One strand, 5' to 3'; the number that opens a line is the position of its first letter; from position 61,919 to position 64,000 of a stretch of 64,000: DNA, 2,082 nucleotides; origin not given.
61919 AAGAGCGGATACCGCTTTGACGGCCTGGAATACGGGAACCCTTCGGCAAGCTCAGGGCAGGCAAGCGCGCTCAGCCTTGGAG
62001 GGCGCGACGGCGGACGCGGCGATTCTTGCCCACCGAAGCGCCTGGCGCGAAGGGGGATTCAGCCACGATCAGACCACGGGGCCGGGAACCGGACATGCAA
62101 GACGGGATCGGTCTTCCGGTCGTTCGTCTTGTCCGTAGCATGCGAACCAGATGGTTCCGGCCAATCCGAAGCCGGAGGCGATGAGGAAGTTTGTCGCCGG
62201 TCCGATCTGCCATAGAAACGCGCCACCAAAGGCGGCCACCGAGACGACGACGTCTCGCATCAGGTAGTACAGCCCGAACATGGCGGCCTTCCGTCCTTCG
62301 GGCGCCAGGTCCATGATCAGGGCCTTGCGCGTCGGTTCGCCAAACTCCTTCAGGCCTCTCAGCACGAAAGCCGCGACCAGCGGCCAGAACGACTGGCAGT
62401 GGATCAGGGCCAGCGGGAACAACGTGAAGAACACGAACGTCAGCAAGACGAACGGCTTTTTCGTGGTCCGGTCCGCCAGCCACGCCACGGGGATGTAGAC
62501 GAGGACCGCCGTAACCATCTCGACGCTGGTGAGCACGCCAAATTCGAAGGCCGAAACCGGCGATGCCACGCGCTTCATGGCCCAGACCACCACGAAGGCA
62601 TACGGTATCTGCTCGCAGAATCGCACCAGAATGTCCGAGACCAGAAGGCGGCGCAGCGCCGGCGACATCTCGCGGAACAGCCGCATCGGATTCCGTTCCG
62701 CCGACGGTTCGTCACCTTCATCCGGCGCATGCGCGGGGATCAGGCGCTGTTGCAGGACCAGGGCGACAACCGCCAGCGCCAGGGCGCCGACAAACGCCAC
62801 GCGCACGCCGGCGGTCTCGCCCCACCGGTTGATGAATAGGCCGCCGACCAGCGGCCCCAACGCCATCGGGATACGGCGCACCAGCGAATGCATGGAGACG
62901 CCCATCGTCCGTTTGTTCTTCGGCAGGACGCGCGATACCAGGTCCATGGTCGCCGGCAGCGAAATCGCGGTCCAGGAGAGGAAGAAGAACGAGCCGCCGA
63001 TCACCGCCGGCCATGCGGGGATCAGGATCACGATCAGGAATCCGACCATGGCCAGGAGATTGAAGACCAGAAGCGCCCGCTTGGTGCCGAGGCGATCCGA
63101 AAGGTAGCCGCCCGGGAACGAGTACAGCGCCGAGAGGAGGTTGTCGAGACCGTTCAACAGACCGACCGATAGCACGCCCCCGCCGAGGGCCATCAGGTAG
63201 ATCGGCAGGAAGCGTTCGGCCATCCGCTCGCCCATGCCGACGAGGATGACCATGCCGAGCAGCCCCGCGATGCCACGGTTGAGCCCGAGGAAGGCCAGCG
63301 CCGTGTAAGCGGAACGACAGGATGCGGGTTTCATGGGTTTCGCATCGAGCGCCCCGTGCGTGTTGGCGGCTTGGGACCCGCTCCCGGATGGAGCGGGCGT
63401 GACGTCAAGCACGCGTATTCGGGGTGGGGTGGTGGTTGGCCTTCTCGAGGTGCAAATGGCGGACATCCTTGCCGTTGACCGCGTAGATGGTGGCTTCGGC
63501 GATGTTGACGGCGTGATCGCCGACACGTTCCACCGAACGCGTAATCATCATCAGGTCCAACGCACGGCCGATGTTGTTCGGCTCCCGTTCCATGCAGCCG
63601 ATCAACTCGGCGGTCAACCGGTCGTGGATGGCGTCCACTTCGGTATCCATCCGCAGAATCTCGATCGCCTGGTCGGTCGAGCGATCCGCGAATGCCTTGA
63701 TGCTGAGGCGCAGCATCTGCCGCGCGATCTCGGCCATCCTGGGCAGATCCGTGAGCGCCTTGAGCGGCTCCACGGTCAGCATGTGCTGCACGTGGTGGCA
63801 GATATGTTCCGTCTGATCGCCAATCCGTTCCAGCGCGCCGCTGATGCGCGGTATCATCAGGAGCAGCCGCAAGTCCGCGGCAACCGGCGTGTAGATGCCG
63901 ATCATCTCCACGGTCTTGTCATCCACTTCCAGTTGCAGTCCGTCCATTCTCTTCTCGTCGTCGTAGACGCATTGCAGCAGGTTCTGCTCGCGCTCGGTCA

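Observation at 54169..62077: ~7.9-kb accessory island at the 3' side of tRNA-Ser(CGA), bounded by a 58-bp imperfect direct repeat, without an integrase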

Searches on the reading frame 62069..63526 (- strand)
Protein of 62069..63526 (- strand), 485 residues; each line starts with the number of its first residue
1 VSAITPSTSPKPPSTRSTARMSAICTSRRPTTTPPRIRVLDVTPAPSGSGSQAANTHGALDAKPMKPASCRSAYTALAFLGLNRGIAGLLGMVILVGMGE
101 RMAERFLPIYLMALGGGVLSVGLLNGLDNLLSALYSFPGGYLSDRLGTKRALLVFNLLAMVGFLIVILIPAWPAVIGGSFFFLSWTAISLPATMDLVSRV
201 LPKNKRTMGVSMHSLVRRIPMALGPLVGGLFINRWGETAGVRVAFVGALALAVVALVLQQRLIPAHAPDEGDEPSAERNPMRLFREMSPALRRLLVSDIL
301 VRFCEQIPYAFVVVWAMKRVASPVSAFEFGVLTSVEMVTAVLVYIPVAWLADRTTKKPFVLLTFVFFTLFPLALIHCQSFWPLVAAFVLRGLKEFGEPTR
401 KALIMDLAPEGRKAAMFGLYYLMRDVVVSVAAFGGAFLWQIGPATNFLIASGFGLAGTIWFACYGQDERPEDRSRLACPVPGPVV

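Call 7: search_protein_families(library=pfam, proteins=[window:62069-63526:-], max_evalue=0.01)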
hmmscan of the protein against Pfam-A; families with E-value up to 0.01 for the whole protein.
window:62069-63526:- (485 aa): 4 families
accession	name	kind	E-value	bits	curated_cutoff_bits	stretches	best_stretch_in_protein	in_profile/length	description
PF07690.21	MFS_1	-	1.9e-35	122.8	33.4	2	90-297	2-202/347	Major Facilitator Superfamily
PF12832.13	MFS_1_like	-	6.4e-07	29.2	25.2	1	82-233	210-363/373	MFS_1 like family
PF05977.19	MFS_3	-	3.3e-05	23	27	1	128-391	54-318/524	Transmembrane secretion effector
PF00083.30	Sugar_tr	-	0.0026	17.2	22.3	0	136-257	63-186/452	Sugar (and other) transporter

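Call 15: find_related_loci(query=window:62069-63526:-, collection=genome_contigs, flank=10000)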
Query window:62069-63526:- (485 aa) in genome_contigs; peptide patterns used: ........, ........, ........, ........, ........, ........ (x = any residue, [..] = any of these).
399 stretches matched a pattern; 336 encode a relative of the query (tblastn E <= 1e-3); the best 80 are kept; 80 distinct loci.
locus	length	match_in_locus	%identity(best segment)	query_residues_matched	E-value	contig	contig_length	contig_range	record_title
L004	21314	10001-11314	78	47-480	0e+0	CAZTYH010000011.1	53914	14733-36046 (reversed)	MAG TPA_asm: uncultured Verrucomicrobiota bacterium isolate SRP241326_co1_344 genome assembly, contig: NODE_1024_length_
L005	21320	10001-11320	75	13-474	0e+0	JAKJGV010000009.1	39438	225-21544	MAG: Verrucomicrobia bacterium isolate UR.bin260 NODE_9_length_39438_cov_3.027642, whole genome shotgun sequence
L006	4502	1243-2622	77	13-469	0e+0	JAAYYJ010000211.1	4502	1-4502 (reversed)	MAG: Oligosphaeraceae bacterium isolate AS06rmzACSIP_218 316698_AS06, whole genome shotgun sequence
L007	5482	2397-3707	76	38-475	0e+0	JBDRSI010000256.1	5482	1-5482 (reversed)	MAG: Verrucomicrobiota bacterium isolate MEGAHIT-group-3.139 k141_305165, whole genome shotgun sequence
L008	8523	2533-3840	73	52-481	0e+0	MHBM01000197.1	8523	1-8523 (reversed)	MAG: Lentisphaerae bacterium RIFOXYA12_FULL_48_11 rifixya3_full_scaffold_4229, whole genome shotgun sequence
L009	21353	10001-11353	72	6-468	0e+0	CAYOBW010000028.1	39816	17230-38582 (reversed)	MAG TPA_asm: uncultured Victivallales bacterium isolate SRP272421_co2_758 genome assembly, contig: NODE_1948_length_3981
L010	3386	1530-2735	74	79-475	0e+0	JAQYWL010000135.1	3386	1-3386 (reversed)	MAG: Desulfobacteria bacterium isolate Co_bin7 Co_bin7_c_000002277624, whole genome shotgun sequence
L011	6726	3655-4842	73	79-471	0e+0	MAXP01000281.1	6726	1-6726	MAG: Desulfobacterales bacterium C00003060 5datasets_contig_65161.2, whole genome shotgun sequence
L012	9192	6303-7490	73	75-467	0e+0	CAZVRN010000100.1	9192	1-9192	MAG TPA_asm: uncultured Thermodesulfobacteriota bacterium isolate binchicken_co19_575 genome assembly, contig: NODE_1304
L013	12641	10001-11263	72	66-479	0e+0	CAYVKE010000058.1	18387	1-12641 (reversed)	MAG TPA_asm: uncultured Synergistaceae bacterium isolate SRP239243_co1_347 genome assembly, contig: NODE_4909_length_183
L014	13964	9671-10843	75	79-466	0e+0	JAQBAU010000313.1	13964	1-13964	MAG: Desulfobacterales bacterium isolate MAG_328_bin-12 328_bin-12_ctg-313, whole genome shotgun sequence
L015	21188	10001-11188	74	79-471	0e+0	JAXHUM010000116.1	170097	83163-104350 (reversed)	MAG: Thermodesulfobacteriota bacterium isolate MAG51_tar_biofilm MAG51_116, whole genome shotgun sequence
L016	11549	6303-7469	75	79-467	0e+0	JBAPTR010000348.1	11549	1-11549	MAG: Desulfatiglandaceae bacterium isolate MFD01219_ilm_asm_bin15 k127_211880, whole genome shotgun sequence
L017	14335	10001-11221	71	69-471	0e+0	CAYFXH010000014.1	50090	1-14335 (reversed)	MAG TPA_asm: uncultured Desulfobacteraceae bacterium isolate ERP108616_co2_158 genome assembly, contig: NODE_712_length_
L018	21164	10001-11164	75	77-467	0e+0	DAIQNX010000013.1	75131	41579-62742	MAG TPA_asm: Synergistales bacterium isolate CTOTU7605 NODE_738_length_75131_cov_12.435612, whole genome shotgun sequenc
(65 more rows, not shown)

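Call 20: find_homologous_proteins(query=window:62069-63334:-, max_evalue=1e-50)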
Query window:62069-63334:- (421 aa): 7986 proteins with E <= 1e-50 among 8000 candidates; the best 120 are listed.
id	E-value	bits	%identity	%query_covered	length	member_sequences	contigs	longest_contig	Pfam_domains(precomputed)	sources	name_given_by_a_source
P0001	8.9e-273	923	100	100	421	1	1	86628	PF05977.20,PF12832.14,PF07690.22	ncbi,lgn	-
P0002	1.5e-223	761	85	96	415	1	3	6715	PF12832.14,PF07690.22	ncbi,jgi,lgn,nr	ncbi:MAG: MFS transporter [Oligosphaeraceae bacterium]|jgi:MFS family permease|nr:MFS transporter [O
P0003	1.1e-219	748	85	95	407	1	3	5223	PF05977.20,PF12832.14,PF07690.22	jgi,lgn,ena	-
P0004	1.8e-219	747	85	96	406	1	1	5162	PF12832.14,PF07690.22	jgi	jgi:MFS family permease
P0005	9.5e-218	742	83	97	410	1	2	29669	PF05977.20,PF12832.14,PF07690.22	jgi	jgi:MFS family permease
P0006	3.7e-217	740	83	96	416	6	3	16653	PF05977.20,PF12832.14,PF07690.22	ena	-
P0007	4.7e-217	739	83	97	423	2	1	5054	PF12832.14,PF07690.22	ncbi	-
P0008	2.9e-216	737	83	96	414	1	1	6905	PF05977.20,PF12832.14,PF07690.22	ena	-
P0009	2.6e-215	734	83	96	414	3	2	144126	PF05977.20,PF12832.14,PF07690.22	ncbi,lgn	-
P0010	3.1e-215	733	83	96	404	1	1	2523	PF05977.20,PF12832.14,PF07690.22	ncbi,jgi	jgi:MFS family permease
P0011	3.8e-215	733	83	96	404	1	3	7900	PF05977.20,PF12832.14,PF07690.22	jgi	jgi:MFS family permease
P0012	1.1e-214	732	82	96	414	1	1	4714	PF12832.14,PF07690.22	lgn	-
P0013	1.3e-209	715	81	96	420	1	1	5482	PF12832.14,PF07690.22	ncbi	ncbi:MAG: MFS transporter [Verrucomicrobiota bacterium]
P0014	4.2e-209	713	79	99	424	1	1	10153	PF12832.14,PF07690.22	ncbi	-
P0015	9.6e-209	712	82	93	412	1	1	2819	PF05977.20,PF12832.14,PF07690.22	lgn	-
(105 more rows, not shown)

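Call 21: find_encoding_contigs(protein=P0001, flank=10000, max_places=10)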
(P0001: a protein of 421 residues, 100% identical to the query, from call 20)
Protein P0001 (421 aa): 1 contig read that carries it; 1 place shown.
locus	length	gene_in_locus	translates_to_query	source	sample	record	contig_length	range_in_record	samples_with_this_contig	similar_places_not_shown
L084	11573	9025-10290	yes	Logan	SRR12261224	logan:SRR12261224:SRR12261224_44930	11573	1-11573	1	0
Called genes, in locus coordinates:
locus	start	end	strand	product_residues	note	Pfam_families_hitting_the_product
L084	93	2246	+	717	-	-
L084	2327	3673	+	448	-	PF00232:Glyco_hydro_1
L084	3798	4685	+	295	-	PF12849:PBP_like_2, PF13531:SBP_bac_11 (faint), PF12727:PBP_like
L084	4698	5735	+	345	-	PF00528:BPD_transp_1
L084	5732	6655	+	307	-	PF00528:BPD_transp_1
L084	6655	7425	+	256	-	PF00005:ABC_tran, PF13304:AAA_21 (faint)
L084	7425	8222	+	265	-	PF05621:TniB (faint), PF00005:ABC_tran, PF13304:AAA_21 (faint)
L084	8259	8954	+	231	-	PF01895:PhoU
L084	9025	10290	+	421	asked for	PF12832:MFS_1_like (faint), PF07690:MFS_1, PF05977:MFS_3 (weak), PF07690:MFS_1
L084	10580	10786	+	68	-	PF13384:HTH_23 (faint), PF12728:HTH_17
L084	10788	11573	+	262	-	?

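Call 22: find_encoding_contigs(protein=P0009, flank=10000, max_places=3)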
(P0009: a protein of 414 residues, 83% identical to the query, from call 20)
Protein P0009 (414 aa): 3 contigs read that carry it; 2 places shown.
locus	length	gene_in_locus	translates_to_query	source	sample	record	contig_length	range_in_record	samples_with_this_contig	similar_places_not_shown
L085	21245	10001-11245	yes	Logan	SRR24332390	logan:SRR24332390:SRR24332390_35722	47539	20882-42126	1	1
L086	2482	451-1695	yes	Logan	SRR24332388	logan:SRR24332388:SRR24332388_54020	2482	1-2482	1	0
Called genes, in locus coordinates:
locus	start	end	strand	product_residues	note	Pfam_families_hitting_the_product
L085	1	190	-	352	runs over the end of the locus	PF08100:Dimerisation, PF25213:HVO_A0261_N (weak), PF00891:Methyltransf_2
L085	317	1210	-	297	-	-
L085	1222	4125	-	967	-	PF15899:BNR_6 (faint), PF02012:BNR (faint), PF15902:Sortilin-Vps10 (weak)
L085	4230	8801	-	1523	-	PF13205:Big_5, PF13517:FG-GAP_3, PF01839:FG-GAP (weak), PF13517:FG-GAP_3, PF13385:Laminin_G_3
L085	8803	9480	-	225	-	PF00440:TetR_N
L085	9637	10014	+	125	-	PF03551:PadR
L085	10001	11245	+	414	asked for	PF12832:MFS_1_like (weak), PF07690:MFS_1, PF05977:MFS_3, PF07690:MFS_1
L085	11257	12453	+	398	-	PF02417:Chromate_transp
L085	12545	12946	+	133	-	PF02082:Rrf2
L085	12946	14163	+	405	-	PF05140:ResB (weak)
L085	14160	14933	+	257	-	PF01578:Cytochrom_C_asm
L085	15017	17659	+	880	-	PF27052:Lysyl_endopep_N, PF00089:Trypsin, PF13365:Trypsin_2, PF11721:Malectin, PF00754:F5_F8_type_C (weak)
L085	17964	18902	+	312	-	PF14315:DUF4380 (faint)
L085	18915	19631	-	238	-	-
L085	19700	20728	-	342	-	PF12127:FloA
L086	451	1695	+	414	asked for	PF12832:MFS_1_like (weak), PF07690:MFS_1, PF05977:MFS_3, PF07690:MFS_1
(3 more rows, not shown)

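Call 23: find_encoding_contigs(protein=P0005, flank=10000, max_places=3)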
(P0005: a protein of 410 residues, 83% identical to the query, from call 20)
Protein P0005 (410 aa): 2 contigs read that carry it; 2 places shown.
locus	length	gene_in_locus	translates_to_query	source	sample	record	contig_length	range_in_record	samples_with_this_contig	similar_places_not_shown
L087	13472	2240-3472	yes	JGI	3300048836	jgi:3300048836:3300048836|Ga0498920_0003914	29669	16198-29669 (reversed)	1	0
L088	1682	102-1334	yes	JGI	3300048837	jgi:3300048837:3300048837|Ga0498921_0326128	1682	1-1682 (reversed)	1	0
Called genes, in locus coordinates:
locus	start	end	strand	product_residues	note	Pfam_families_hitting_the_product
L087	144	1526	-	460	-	PF01208:URO-D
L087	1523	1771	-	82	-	-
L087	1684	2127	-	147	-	PF20217:DUF6577 (weak)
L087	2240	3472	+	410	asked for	PF12832:MFS_1_like (faint), PF07690:MFS_1, PF05977:MFS_3 (weak), PF07690:MFS_1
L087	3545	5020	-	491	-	PF13091:PLDc_2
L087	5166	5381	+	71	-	PF12843:QSregVF_b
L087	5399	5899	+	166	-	-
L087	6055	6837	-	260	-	-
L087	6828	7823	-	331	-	-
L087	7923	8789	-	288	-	-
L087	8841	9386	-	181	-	-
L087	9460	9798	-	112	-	-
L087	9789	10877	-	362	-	-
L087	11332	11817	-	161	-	-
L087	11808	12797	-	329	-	PF09952:AbiEi_2 (weak)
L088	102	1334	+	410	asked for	PF12832:MFS_1_like (faint), PF07690:MFS_1, PF05977:MFS_3 (weak), PF07690:MFS_1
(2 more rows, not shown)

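Call 24: find_encoding_contigs(protein=P0002, flank=10000, max_places=3)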
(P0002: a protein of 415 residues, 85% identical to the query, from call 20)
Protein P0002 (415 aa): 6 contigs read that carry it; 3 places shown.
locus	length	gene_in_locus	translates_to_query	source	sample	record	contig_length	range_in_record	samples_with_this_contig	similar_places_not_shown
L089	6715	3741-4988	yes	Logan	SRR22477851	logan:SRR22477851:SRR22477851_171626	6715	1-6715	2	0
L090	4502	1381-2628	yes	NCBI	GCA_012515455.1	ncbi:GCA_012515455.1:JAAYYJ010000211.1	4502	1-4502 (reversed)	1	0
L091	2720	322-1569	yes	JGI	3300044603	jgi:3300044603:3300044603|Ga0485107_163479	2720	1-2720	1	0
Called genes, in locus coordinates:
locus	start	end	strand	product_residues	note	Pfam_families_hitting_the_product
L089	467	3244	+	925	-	PF17389:Bac_rhamnosid6H, PF22422:MGH1-like_GH (weak)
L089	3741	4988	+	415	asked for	PF12832:MFS_1_like (faint), PF07690:MFS_1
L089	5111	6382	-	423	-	PF03952:Enolase_N, PF00113:Enolase_C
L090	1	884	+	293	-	PF17389:Bac_rhamnosid6H (weak), PF22422:MGH1-like_GH (weak)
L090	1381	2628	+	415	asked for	PF12832:MFS_1_like (faint), PF07690:MFS_1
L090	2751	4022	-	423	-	PF03952:Enolase_N, PF00113:Enolase_C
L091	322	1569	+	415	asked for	PF12832:MFS_1_like (faint), PF07690:MFS_1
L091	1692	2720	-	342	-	?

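Call 44: find_encoding_contigs(protein=P0247, flank=10000, max_places=4)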
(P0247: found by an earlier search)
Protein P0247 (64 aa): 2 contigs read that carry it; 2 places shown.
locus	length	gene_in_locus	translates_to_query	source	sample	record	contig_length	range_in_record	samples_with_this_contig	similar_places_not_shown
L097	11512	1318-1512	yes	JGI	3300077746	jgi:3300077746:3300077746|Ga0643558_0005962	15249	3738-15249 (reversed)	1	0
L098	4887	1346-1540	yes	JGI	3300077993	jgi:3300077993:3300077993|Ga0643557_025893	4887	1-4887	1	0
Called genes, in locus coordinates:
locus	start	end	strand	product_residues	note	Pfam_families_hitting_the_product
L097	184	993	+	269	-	-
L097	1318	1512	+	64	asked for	PF12728:HTH_17, PF13384:HTH_23 (faint)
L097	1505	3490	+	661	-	PF13589:HATPase_c_3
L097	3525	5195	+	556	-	PF12161:HsdM_N, PF02384:N6_Mtase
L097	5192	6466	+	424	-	PF01420:Methylase_S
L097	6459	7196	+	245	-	PF14355:Abi_C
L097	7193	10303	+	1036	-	PF04313:HSDR_N, PF04851:ResIII, PF18766:SWI2_SNF2, PF22679:T1R_D3-like, PF11867:T1RH-like_C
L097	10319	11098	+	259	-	PF13489:Methyltransf_23, PF05175:MTS (weak), PF06325:PrmA (weak), PF08241:Methyltransf_11, PF08242:Methyltransf_12, PF09445:Methyltransf_15 (weak), PF13649:Methyltransf_25, PF13847:Methyltransf_31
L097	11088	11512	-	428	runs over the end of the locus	-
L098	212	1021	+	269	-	-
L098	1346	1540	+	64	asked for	PF12728:HTH_17, PF13384:HTH_23 (faint)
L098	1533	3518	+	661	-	PF13589:HATPase_c_3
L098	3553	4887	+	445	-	?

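Call 45: find_encoding_contigs(protein=P0246, flank=10000, max_places=4)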
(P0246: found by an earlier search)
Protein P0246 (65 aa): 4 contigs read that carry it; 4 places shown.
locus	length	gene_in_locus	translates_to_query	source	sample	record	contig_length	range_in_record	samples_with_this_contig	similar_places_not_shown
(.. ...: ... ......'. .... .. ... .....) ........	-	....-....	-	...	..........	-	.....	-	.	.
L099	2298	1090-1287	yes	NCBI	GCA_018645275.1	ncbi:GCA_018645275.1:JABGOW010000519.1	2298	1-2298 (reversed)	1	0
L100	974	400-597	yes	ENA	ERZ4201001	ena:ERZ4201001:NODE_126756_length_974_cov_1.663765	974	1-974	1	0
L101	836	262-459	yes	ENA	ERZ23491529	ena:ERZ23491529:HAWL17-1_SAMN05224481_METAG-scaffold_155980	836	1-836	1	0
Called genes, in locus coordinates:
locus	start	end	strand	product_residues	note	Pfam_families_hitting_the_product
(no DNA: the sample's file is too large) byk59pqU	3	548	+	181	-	?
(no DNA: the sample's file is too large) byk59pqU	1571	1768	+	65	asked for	PF13384:HTH_23 (faint), PF12728:HTH_17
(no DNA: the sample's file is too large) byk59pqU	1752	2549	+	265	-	-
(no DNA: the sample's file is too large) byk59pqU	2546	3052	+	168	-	PF01850:PIN (weak)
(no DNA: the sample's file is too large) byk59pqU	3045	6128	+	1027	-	PF02384:N6_Mtase, PF07669:Eco57I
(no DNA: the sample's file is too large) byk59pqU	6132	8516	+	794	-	PF00270:DEAD, PF04851:ResIII, PF18766:SWI2_SNF2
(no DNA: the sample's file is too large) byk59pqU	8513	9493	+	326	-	PF06067:DUF932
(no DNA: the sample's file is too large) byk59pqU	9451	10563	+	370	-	PF05066:HARE-HTH, PF25318:WHD_GDS1 (faint), PF05066:HARE-HTH, PF04471:Mrr_cat, PF22722:NA-iREase1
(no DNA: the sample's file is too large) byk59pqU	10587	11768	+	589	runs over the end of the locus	?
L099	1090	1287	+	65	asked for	PF13384:HTH_23 (faint), PF12728:HTH_17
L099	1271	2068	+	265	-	-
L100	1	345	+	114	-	?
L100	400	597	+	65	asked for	PF13384:HTH_23 (faint), PF12728:HTH_17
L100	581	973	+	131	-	?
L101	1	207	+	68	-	?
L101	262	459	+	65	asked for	PF13384:HTH_23 (faint), PF12728:HTH_17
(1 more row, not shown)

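Call 49: find_encoding_contigs(protein=P0242, flank=10000, max_places=4)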
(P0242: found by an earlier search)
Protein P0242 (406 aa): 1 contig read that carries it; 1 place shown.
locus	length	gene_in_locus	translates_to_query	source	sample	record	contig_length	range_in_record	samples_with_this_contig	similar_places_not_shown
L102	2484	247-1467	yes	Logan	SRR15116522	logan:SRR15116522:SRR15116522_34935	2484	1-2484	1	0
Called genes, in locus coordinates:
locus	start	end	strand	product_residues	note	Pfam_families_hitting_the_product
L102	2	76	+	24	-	?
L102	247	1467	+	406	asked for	PF13173:AAA_14, PF13635:DUF4143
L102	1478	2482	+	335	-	?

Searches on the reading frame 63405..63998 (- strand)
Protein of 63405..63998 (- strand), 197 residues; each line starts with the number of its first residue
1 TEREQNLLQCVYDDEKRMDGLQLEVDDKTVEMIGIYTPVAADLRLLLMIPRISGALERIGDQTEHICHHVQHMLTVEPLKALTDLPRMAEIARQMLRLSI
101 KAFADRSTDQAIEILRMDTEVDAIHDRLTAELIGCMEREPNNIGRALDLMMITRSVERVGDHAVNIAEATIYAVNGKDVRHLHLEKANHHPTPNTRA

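Call 79: search_protein_families(library=pfam, proteins=[window:63405-63998:-], max_evalue=0.00001)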
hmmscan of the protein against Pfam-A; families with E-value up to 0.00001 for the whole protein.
window:63405-63998:- (197 aa): 1 family
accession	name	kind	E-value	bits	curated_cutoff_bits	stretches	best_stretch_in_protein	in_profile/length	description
PF01895.24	PhoU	-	8.4e-32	109.9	23.5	2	86-169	2-88/89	PhoU domain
